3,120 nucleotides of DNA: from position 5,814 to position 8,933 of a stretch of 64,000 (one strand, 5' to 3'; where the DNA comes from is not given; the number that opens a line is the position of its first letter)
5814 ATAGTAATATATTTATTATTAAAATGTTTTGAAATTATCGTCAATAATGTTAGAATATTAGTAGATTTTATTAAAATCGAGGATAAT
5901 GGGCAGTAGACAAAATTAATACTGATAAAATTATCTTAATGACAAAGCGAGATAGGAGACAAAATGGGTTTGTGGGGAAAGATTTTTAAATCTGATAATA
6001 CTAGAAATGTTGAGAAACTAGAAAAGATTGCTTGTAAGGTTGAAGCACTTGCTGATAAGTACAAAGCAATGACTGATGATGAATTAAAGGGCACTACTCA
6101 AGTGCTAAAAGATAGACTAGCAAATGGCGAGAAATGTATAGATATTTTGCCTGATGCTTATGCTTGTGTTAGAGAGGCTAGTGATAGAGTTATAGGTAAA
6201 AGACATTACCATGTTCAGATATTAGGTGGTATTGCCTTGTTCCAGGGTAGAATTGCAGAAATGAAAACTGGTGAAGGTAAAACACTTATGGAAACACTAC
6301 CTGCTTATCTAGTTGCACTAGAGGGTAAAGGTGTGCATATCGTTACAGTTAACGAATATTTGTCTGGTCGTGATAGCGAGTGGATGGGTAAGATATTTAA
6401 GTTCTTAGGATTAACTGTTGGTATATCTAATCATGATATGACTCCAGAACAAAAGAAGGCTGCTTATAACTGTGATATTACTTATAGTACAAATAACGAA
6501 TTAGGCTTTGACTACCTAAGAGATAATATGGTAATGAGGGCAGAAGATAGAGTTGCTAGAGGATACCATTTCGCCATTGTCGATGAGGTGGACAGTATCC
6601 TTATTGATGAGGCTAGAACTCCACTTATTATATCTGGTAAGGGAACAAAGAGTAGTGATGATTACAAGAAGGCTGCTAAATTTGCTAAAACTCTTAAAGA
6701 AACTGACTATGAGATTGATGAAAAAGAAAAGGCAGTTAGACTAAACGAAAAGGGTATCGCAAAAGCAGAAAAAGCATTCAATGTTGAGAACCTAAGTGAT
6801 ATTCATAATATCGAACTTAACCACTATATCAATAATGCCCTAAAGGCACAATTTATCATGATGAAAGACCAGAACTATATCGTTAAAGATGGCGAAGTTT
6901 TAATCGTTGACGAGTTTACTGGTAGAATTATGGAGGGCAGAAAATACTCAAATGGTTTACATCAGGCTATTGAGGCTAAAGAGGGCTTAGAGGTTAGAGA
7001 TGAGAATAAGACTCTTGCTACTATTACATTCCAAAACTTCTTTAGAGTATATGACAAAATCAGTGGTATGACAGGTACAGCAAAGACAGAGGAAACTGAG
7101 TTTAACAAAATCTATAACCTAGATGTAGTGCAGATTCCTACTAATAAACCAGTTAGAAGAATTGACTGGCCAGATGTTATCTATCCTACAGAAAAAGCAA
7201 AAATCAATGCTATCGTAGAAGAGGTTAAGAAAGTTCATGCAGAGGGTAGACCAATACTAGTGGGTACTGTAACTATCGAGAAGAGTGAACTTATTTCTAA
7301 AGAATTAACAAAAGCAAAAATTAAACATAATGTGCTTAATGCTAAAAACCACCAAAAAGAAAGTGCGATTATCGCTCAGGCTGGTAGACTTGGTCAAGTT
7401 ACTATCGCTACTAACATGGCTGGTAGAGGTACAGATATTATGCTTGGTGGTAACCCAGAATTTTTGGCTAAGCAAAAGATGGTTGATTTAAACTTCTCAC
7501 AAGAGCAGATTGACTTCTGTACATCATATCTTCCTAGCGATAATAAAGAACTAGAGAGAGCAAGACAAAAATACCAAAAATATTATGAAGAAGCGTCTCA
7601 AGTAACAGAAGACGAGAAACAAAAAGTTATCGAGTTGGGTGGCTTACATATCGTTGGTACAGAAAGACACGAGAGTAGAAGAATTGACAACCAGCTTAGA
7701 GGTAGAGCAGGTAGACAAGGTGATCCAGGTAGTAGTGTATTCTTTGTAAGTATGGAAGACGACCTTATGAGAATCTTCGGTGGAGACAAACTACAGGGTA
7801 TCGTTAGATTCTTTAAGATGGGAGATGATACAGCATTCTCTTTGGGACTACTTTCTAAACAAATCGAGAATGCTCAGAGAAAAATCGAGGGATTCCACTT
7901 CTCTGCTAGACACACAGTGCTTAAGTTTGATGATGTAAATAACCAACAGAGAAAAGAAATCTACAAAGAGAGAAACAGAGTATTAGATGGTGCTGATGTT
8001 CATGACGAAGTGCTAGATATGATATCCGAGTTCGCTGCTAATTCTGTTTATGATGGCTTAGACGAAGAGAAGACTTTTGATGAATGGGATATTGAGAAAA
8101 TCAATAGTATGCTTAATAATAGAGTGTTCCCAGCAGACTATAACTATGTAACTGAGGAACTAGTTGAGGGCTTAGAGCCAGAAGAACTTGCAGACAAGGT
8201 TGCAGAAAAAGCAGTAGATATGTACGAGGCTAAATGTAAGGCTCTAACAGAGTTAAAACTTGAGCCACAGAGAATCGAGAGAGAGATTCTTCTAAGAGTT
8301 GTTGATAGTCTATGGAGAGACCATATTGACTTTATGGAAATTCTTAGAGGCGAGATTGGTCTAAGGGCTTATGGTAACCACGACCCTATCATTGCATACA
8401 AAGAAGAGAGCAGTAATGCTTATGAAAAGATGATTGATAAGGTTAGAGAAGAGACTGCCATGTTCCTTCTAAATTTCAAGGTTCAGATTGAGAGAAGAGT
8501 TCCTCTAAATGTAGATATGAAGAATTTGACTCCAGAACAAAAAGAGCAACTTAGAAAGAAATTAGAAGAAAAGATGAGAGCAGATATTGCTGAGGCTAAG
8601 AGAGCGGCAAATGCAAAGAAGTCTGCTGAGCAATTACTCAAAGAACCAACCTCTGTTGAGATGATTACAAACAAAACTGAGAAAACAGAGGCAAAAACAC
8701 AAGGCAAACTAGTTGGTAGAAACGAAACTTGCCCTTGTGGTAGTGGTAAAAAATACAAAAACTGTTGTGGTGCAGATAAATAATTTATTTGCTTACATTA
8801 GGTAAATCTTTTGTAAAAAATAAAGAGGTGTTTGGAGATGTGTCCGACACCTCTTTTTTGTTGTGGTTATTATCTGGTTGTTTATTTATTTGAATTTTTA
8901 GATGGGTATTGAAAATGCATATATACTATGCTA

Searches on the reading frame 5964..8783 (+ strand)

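Call 12: search_protein_families(library=phrogs, proteins=[window:5964-8783:+], max_evalue=0.001)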
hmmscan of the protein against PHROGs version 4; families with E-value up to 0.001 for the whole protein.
window:5964-8783:+ (939 aa): 2 families
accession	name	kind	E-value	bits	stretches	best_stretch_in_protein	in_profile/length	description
phrog_32805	-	unknown function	1.4e-260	867.9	2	20-496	3-485/806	-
phrog_24700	-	unknown function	0.00018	22.6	1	911-935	196-219/221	-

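Call 13: search_protein_families(library=pfam, proteins=[window:5964-8783:+], max_evalue=0.001)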
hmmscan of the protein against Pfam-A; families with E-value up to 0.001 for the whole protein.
window:5964-8783:+ (939 aa): 6 families
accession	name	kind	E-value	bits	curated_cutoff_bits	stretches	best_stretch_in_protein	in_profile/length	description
PF07517.20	SecA_DEAD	-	1.8e-124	415.1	24.6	1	6-381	3-290/290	SecA DEAD-like domain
PF21090.3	P-loop_SecA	-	3.8e-90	301.4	27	1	396-622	1-205/205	SecA P-loop domain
PF07516.18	SecA_SW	-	7.4e-54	183.3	26.7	1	629-838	6-199/200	SecA Wing and Scaffold domain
PF01043.26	SecA_PP_bind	-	4.6e-42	143.5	23.5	1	230-337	2-110/110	SecA preprotein cross-linking domain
PF02810.21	SEC-C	-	2.1e-09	37.5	20.4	1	919-936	1-18/19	SEC-C motif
PF00270.35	DEAD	-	1.8e-05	25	26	1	97-214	18-131/167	DEAD/DEAH box helicase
